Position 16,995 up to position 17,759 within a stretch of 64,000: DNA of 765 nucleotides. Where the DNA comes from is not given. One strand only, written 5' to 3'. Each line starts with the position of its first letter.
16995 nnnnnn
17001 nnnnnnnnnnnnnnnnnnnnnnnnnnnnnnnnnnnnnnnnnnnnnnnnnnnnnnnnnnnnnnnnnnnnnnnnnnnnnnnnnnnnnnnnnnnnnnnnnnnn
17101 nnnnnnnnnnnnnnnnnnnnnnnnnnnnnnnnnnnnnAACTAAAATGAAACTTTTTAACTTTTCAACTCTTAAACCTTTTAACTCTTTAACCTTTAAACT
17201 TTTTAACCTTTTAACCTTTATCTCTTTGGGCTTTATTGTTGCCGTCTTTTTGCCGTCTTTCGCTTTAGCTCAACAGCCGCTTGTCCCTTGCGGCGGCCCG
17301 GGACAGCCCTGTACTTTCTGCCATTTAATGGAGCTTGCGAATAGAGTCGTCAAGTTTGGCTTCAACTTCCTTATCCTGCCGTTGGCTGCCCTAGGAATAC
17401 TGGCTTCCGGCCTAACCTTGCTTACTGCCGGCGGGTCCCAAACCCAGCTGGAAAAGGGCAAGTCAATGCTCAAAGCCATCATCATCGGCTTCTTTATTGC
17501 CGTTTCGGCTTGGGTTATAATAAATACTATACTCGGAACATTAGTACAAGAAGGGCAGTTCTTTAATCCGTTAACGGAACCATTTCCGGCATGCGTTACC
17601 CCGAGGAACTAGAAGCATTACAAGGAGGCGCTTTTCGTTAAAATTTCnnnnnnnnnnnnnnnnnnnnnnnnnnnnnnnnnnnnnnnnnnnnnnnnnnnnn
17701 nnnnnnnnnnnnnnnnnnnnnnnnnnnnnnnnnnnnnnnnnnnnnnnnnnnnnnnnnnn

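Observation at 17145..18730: Tandem array of four paralogous T4SS-pilin-like (TrbC/VirB2-like) small membrane proteins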

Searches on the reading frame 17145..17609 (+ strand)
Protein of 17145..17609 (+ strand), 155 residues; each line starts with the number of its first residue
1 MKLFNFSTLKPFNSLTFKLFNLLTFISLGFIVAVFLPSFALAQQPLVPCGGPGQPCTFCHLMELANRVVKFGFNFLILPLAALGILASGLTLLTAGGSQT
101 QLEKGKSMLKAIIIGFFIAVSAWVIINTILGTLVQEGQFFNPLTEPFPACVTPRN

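Call 3: search_protein_families(library=pfam, proteins=[window:17145-17609:+], max_evalue=1)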
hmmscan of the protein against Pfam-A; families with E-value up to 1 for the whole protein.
window:17145-17609:+ (155 aa): 1 family
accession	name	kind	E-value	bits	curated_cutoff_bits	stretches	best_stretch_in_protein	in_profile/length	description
PF18895.5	T4SS_pilin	-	9.8e-07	29.2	26.6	1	75-129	17-71/71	Type IV secretion system pilin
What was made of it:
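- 17145..17612 (+): P1: 'head' pilin (155 aa). Signal peptide, a Cys-flanked variable loop (VPCG...PC.FC), the hairpin, and a C-terminal tail carrying a fourth conserved Cys. PF18895 29.2 bits (call 3).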

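Call 4: search_protein_families(library=ncbifam, proteins=[window:17145-17609:+], max_evalue=1)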
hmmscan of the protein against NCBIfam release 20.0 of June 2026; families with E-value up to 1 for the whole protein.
window:17145-17609:+ (155 aa): 1 family
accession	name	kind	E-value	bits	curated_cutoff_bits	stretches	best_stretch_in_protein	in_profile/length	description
NF045849.1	ICE_MMCAP2_0565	equivalog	0.0037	16.9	40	1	64-132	5-79/80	Mbov_0395 family pilin-like conjugal transfer protein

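Call 18: find_homologous_proteins(query=A1, max_evalue=0.001)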
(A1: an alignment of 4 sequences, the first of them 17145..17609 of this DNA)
Query A1 (4 sequences) (155 aa, profile of the alignment): 383 proteins with E <= 0.001 among 3452 candidates; the best 120 are listed.
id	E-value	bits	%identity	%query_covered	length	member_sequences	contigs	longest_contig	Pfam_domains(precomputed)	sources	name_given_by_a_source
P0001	1.3e-48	182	100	100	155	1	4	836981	PF18895.6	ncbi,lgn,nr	ncbi:MAG: hypothetical protein HYY55_02495 [Candidatus Niyogibacteria bacterium]|nr:MAG: hypothetica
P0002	5.9e-38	148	22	34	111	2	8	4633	PF18895.6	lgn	-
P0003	3.4e-34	136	24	72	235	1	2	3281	PF18895.6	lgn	-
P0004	3.8e-33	132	36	47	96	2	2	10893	PF18895.6,PF04956.19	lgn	-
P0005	4.0e-32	129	33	68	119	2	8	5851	PF18895.6,PF04956.19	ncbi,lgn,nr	ncbi:MAG: hypothetical protein HYW09_00565 [Candidatus Niyogibacteria bacterium]|nr:hypothetical pro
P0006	1.1e-31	128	27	82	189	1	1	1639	PF18895.6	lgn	-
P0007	1.6e-31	127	29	72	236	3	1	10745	PF18895.6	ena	-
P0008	1.6e-30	124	24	90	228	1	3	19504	PF18895.6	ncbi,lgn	-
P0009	6.6e-30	122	26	37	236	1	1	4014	PF18895.6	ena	-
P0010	9.1e-30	121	24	48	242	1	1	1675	PF18895.6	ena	-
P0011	1.1e-29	121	66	93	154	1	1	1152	-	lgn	-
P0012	1.3e-29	121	31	34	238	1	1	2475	PF18895.6,PF09323.16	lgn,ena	-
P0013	1.3e-28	118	71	88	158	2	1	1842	-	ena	-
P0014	1.4e-27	114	37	25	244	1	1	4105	PF18895.6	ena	-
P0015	1.6e-27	114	31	65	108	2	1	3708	PF18895.6,PF04956.19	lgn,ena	-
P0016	1.7e-27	114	69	88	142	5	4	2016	PF18895.6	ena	-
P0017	2.1e-27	114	32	68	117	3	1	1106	PF18895.6,PF04956.19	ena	-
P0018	2.4e-27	114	38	19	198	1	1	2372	PF18895.6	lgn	-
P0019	3.5e-27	113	31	23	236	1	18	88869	PF18895.6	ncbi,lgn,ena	-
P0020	3.8e-27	113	77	74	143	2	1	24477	PF18895.6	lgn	-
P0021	4.7e-27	113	35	30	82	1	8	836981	PF18895.6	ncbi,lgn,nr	ncbi:MAG: hypothetical protein HYY55_02510 [Candidatus Niyogibacteria bacterium]|nr:MAG: hypothetica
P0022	4.8e-27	113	32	47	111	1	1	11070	PF18895.6,PF04956.19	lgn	-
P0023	5.7e-27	112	34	47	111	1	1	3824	PF18895.6,PF04956.19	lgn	-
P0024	5.9e-27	112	31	39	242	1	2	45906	PF18895.6,PF18303.8,PF07950.17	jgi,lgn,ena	jgi:zinc transporter ZupT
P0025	7.4e-27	112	38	26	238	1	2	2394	PF18895.6,PF04956.19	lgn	-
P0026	1.2e-26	111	24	77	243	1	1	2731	PF18895.6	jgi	jgi:hypothetical protein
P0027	1.3e-25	108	29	25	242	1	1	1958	PF18895.6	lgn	-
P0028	1.4e-25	108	27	41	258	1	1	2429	PF18895.6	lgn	-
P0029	2.9e-25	107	71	86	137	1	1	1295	PF18895.6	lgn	-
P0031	1.0e-24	105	21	25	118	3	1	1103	PF18895.6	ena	-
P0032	1.2e-24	105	25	64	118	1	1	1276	PF18895.6,PF04956.19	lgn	-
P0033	2.0e-24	104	67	86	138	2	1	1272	PF18895.6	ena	-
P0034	5.4e-24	103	34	23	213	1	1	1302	PF18895.6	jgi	jgi:hypothetical protein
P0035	9.1e-24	102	38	34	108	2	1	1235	PF18895.6,PF04956.19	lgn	-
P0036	1.5e-23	101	73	81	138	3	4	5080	PF18895.6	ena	-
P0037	2.5e-23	101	30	78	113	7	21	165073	PF18895.6,PF04956.19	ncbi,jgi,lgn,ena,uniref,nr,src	ncbi:MAG: hypothetical protein A2931_01795 [Candidatus Niyogibacteria bacterium RIFCSPLOWO2_01_FULL_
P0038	3.0e-23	100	56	97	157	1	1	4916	PF18895.6,PF04956.19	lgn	-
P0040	4.1e-23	100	21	61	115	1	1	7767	PF18895.6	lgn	-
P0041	4.9e-23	100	64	86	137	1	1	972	PF18895.6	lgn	-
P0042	1.0e-22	99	27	59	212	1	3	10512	PF18895.6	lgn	-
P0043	1.1e-22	98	67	87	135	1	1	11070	PF18895.6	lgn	-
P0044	2.1e-22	98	32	63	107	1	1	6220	PF18895.6,PF04956.19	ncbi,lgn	-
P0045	2.9e-22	97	-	-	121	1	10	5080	PF18895.6,PF04956.19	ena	-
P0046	3.1e-22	97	26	20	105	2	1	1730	PF18895.6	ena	-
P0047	5.6e-22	96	20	23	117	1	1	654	PF18895.6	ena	-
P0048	6.3e-22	96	22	21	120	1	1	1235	PF18895.6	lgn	-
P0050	1.9e-21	94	32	48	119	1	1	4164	PF18895.6,PF04956.19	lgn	-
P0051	3.0e-21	94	30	66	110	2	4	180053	PF18895.6,PF04956.19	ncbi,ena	-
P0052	4.9e-21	93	28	59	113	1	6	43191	PF18895.6,PF04956.19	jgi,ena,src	-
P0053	5.8e-21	93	24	35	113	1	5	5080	PF18895.6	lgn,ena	-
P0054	6.3e-21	93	25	26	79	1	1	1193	PF18895.6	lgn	-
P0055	6.5e-21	93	59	81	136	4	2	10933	PF18895.6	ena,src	-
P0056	6.5e-21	93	37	50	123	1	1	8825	PF18895.6,PF04956.19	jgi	jgi:hypothetical protein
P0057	7.8e-21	92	21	27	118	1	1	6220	PF18895.6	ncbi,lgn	-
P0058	1.0e-20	92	19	34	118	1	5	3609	PF18895.6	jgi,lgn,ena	-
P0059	1.4e-20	92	71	68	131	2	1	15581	PF18895.6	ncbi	ncbi:MAG: hypothetical protein AAB527_03410 [Patescibacteria group bacterium]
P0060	2.7e-20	91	72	70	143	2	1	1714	PF18895.6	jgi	-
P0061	3.5e-20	90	33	73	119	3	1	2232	PF18895.6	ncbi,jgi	jgi:hypothetical protein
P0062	5.4e-20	90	23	23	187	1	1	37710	PF18895.6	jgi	jgi:hypothetical protein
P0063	6.2e-20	90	32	58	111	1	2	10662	PF18895.6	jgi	jgi:hypothetical protein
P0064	9.0e-20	89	26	37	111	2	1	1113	PF18895.6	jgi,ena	-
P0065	1.6e-19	88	-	-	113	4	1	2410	PF18895.6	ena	-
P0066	1.9e-19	88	27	72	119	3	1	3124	PF18895.6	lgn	-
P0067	2.0e-19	88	27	61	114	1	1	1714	PF18895.6,PF04956.19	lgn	-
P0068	2.5e-19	88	26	44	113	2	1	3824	PF18895.6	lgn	-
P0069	2.9e-19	87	38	50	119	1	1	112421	PF18895.6,PF04956.19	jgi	-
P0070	3.1e-19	87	28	59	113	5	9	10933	PF18895.6,PF04956.19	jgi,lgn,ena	-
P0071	4.3e-19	87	25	46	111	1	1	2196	PF18895.6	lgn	-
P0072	5.4e-19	86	24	65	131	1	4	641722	PF18895.6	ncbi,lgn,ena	-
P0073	6.2e-19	86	30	59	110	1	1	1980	PF18895.6,PF04956.19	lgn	-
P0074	6.7e-19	86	23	52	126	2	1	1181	PF18895.6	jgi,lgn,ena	-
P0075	6.9e-19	86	28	37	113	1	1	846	PF18895.6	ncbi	-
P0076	6.9e-19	86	35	57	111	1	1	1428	PF18895.6,PF04956.19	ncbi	-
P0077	8.6e-19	86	37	35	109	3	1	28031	PF18895.6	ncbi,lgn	-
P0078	1.0e-18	86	29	31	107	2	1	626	PF18895.6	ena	-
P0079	1.0e-18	86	34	61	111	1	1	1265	PF18895.6,PF04956.19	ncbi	-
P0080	1.1e-18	86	31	65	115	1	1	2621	PF18895.6,PF04956.19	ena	-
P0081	1.2e-18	85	28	37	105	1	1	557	PF18895.6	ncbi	-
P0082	1.3e-18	85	38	66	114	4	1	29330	PF18895.6,PF04956.19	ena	-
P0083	1.9e-18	85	27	49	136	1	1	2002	PF18895.6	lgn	-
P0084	2.6e-18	84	30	24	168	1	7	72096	PF18895.6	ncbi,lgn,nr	ncbi:hypothetical protein HYW53_03410 [Candidatus Giovannonibacteria bacterium]|nr:hypothetical prot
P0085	2.7e-18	84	33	69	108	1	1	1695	PF18895.6,PF04956.19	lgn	-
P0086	3.4e-18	84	25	37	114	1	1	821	PF18895.6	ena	-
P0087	3.9e-18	84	33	17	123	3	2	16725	PF18895.6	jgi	jgi:hypothetical protein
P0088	3.9e-18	84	28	68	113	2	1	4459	PF18895.6,PF04956.19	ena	-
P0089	4.4e-18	84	35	57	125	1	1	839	PF18895.6,PF04956.19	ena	-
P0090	4.6e-18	83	34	40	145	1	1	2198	PF18895.6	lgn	-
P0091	4.9e-18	83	35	61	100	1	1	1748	PF18895.6,PF04956.19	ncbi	-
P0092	5.1e-18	83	-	-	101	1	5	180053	PF18895.6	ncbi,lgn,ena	ncbi:MAG: hypothetical protein AAB474_02660 [Patescibacteria group bacterium]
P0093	5.4e-18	83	36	62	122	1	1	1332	PF18895.6,PF04956.19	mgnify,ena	mgnify:CR=1 FL=1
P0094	6.7e-18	83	35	52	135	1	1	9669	PF18895.6,PF04956.19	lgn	-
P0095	7.1e-18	83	23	52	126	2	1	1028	PF18895.6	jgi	-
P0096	9.2e-18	83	34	52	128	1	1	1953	PF18895.6,PF04956.19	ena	-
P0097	1.0e-17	82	31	57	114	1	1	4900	PF18895.6,PF04956.19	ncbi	-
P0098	1.0e-17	82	32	66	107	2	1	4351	PF18895.6,PF04956.19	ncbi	-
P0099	1.1e-17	82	35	63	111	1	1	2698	PF18895.6,PF04956.19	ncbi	-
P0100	1.1e-17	82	31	70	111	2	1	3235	PF18895.6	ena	-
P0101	1.1e-17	82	33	72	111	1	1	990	PF18895.6,PF04956.19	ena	-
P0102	1.7e-17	82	32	59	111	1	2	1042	PF18895.6,PF04956.19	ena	-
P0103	2.1e-17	81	26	47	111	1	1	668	PF18895.6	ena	-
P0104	2.1e-17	81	33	65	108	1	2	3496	PF18895.6,PF04956.19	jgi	jgi:small-conductance mechanosensitive channel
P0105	2.2e-17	81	-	-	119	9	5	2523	PF18895.6,PF04956.19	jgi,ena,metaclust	metaclust:\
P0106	2.2e-17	81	34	68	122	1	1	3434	PF18895.6,PF04956.19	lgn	-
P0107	2.7e-17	81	27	48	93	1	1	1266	PF18895.6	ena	-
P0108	3.2e-17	81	-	-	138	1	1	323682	PF18895.6,PF27193.1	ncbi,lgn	ncbi:MAG: hypothetical protein V4467_00610 [Patescibacteria group bacterium]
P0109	3.7e-17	81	28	45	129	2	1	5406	PF18895.6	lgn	-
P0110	4.9e-17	80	34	70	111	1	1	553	PF18895.6,PF04956.19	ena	-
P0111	5.0e-17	80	27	35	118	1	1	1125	PF18895.6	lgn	-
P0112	5.7e-17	80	-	-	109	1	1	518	PF18895.6,PF04956.19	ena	-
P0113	7.3e-17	80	32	41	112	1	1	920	PF18895.6,PF04956.19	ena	-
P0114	7.9e-17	79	41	25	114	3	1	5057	PF18895.6,PF04956.19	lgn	-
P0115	8.1e-17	79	27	59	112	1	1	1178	PF18895.6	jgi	-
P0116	8.5e-17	79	32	53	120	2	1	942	PF18895.6,PF04956.19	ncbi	-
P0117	8.8e-17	79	24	62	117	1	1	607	PF18895.6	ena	-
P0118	9.3e-17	79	29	36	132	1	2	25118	PF18895.6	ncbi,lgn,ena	-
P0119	9.5e-17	79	32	30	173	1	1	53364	PF18895.6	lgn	-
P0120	1.2e-16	79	35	63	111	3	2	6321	PF18895.6,PF04956.19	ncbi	-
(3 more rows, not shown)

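Call 19: find_encoding_contigs(protein=P0020, flank=10000, max_places=3)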
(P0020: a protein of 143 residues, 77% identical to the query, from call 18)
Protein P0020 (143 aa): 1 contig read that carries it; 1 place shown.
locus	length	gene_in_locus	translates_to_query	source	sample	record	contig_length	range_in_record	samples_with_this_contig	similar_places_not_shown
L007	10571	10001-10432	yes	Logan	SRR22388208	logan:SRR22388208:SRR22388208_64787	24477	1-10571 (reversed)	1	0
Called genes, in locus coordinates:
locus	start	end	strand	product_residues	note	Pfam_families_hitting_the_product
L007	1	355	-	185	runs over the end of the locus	PF20803:PaaX_M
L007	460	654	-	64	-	-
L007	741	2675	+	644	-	PF17757:UvrB_inter, PF02559:CarD_TRCF_RID, PF00270:DEAD, PF04851:ResIII, PF00271:Helicase_C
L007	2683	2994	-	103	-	-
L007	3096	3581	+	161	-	-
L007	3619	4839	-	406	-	PF21543:CvfB_2nd (faint), PF23459:S1_RRP5 (faint), PF00575:S1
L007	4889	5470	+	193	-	PF13483:Lactamase_B_3, PF12706:Lactamase_B_2 (weak)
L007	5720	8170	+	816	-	PF00521:DNA_topoisoIV, PF03989:DNA_gyraseA_C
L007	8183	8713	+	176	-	PF01209:Ubie_methyltran, PF01135:PCMT (weak), PF05175:MTS (weak), PF13489:Methyltransf_23, PF13847:Methyltransf_31, PF08241:Methyltransf_11, PF08242:Methyltransf_12, PF13649:Methyltransf_25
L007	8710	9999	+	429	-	PF01547:SBP_bac_1, PF13416:SBP_bac_8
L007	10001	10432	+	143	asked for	PF18895:T4SS_pilin (weak)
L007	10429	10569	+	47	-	?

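Call 20: find_encoding_contigs(protein=P0037, flank=10000, max_places=4)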
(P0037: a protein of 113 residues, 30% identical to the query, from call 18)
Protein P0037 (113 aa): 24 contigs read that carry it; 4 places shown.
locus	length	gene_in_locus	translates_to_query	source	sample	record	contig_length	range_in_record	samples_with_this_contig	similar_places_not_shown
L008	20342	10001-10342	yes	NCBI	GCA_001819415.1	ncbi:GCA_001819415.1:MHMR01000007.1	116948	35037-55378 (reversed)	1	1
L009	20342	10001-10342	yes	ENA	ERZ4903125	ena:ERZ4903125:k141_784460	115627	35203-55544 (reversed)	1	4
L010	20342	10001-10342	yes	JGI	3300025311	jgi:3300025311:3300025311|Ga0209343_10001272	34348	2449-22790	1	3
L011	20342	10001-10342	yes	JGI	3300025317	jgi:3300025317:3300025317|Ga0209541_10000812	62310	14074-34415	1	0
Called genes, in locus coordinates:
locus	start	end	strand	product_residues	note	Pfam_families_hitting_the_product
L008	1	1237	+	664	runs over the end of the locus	PF17757:UvrB_inter (weak), PF02559:CarD_TRCF_RID, PF00270:DEAD, PF04851:ResIII, PF00271:Helicase_C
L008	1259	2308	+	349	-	-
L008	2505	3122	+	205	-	-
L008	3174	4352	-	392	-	PF21543:CvfB_2nd (faint), PF23459:S1_RRP5 (faint), PF00575:S1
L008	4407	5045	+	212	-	PF13483:Lactamase_B_3, PF12706:Lactamase_B_2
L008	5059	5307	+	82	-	-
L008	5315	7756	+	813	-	PF00521:DNA_topoisoIV, PF03989:DNA_gyraseA_C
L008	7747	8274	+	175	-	PF01135:PCMT (weak), PF01209:Ubie_methyltran, PF05175:MTS, PF08704:GCD14 (weak), PF13847:Methyltransf_31, PF08241:Methyltransf_11, PF08242:Methyltransf_12, PF13649:Methyltransf_25, +1 more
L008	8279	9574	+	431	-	PF01547:SBP_bac_1, PF13416:SBP_bac_8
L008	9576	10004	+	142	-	PF18895:T4SS_pilin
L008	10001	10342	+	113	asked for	PF04956:TrbC (weak), PF18895:T4SS_pilin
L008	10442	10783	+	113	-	PF18895:T4SS_pilin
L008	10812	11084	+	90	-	PF18895:T4SS_pilin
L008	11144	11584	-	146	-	PF00075:RNase_H, PF13456:RVT_3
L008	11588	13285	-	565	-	PF01368:DHH, PF02272:DHHA1, PF17768:RecJ_OB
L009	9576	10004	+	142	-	PF18895:T4SS_pilin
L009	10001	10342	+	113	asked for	PF04956:TrbC (weak), PF18895:T4SS_pilin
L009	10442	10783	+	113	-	PF18895:T4SS_pilin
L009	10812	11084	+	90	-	PF18895:T4SS_pilin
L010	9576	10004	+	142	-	PF18895:T4SS_pilin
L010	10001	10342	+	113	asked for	PF04956:TrbC (weak), PF18895:T4SS_pilin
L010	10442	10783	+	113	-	PF18895:T4SS_pilin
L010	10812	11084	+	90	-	PF18895:T4SS_pilin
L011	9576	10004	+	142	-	PF18895:T4SS_pilin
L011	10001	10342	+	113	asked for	PF04956:TrbC (weak), PF18895:T4SS_pilin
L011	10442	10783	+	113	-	PF18895:T4SS_pilin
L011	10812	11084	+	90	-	PF18895:T4SS_pilin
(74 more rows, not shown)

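Call 21: find_encoding_contigs(protein=P0072, flank=10000, max_places=1)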
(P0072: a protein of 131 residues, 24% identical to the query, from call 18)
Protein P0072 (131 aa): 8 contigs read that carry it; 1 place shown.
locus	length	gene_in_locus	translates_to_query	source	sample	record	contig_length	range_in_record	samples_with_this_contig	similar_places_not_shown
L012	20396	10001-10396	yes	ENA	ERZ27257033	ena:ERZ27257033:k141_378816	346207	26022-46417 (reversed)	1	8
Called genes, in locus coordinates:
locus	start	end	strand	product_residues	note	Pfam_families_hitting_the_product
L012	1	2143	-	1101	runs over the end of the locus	PF02811:PHP, PF07733:DNA_pol3_alpha, PF17657:DNA_pol3_finger, PF14579:HHH_6, PF01336:tRNA_anti-codon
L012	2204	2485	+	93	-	-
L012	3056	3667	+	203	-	PF01351:RNase_HII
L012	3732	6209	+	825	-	PF00521:DNA_topoisoIV, PF03989:DNA_gyraseA_C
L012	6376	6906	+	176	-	PF01135:PCMT, PF01209:Ubie_methyltran, PF01728:FtsJ (weak), PF13847:Methyltransf_31, PF08241:Methyltransf_11, PF13649:Methyltransf_25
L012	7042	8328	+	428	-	PF01547:SBP_bac_1, PF13416:SBP_bac_8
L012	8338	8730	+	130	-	PF18895:T4SS_pilin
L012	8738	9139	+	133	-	PF18895:T4SS_pilin (weak)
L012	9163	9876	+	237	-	PF18895:T4SS_pilin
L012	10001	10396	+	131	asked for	PF18895:T4SS_pilin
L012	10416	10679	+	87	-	PF18895:T4SS_pilin (weak)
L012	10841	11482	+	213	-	-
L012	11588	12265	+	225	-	-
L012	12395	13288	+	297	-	PF13365:Trypsin_2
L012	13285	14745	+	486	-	PF01142:TruD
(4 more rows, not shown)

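Call 22: find_encoding_contigs(protein=P0051, flank=10000, max_places=1)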
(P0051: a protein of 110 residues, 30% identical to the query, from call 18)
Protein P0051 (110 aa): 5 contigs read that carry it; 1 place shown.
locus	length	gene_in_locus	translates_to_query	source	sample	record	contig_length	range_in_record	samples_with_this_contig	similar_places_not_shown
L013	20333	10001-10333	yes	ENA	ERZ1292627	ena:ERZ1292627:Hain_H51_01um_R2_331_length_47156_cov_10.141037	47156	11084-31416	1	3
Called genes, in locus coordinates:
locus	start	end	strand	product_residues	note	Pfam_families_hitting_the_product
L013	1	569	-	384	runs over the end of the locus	PF00575:S1, PF21710:Spt6_S1 (faint), PF23459:S1_RRP5 (faint), PF00575:S1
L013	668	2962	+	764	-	PF13176:TPR_7 (faint)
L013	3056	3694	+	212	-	PF13483:Lactamase_B_3, PF12706:Lactamase_B_2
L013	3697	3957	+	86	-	-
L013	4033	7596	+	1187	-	PF00521:DNA_topoisoIV, PF14890:Intein_splicing, PF00521:DNA_topoisoIV, PF03989:DNA_gyraseA_C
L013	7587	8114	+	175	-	PF01209:Ubie_methyltran, PF13847:Methyltransf_31, PF08241:Methyltransf_11, PF08242:Methyltransf_12, PF13649:Methyltransf_25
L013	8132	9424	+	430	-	PF01547:SBP_bac_1, PF13416:SBP_bac_8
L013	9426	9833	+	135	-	PF04956:TrbC (weak), PF18895:T4SS_pilin (weak)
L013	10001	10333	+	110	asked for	PF04956:TrbC, PF18895:T4SS_pilin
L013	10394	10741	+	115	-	PF18895:T4SS_pilin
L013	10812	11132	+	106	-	PF18895:T4SS_pilin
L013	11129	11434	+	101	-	PF18895:T4SS_pilin (weak)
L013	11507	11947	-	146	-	PF00075:RNase_H, PF13456:RVT_3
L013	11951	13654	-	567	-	PF01368:DHH, PF02272:DHHA1, PF17768:RecJ_OB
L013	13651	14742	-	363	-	PF00162:PGK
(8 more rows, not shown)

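Call 23: find_encoding_contigs(protein=P0108, flank=10000, max_places=1)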
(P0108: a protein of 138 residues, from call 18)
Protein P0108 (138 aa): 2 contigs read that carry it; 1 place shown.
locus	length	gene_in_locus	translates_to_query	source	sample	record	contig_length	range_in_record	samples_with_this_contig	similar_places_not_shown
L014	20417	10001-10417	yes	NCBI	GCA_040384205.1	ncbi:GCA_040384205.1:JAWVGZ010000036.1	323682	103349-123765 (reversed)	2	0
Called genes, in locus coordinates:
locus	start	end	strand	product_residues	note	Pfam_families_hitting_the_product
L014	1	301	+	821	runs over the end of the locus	PF00521:DNA_topoisoIV, PF03989:DNA_gyraseA_C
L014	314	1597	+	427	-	-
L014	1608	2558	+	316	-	PF01073:3Beta_HSD, PF01370:Epimerase, PF16363:GDP_Man_Dehyd (weak), PF13460:NAD_binding_10, PF07993:NAD_binding_4 (weak)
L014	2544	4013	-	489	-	PF09594:GT87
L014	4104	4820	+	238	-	PF00535:Glycos_transf_2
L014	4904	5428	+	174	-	PF01135:PCMT, PF01209:Ubie_methyltran, PF01728:FtsJ (weak), PF08704:GCD14 (faint), PF13847:Methyltransf_31, PF08241:Methyltransf_11, PF08242:Methyltransf_12 (weak), PF13649:Methyltransf_25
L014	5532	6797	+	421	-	PF13416:SBP_bac_8, PF01547:SBP_bac_1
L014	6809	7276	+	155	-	PF18895:T4SS_pilin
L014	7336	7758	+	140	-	PF18895:T4SS_pilin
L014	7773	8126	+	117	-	-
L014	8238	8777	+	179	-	PF18895:T4SS_pilin (weak)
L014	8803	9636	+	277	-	PF18895:T4SS_pilin (faint)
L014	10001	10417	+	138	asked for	PF18895:T4SS_pilin, PF27193:VcrB (weak)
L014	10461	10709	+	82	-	PF18895:T4SS_pilin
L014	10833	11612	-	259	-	-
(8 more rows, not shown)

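Call 93: search_protein_families(library=phrogs, proteins=[window:17145-17609:+], max_evalue=0.01)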
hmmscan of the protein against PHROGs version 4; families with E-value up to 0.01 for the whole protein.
window:17145-17609:+ (155 aa): 0 families
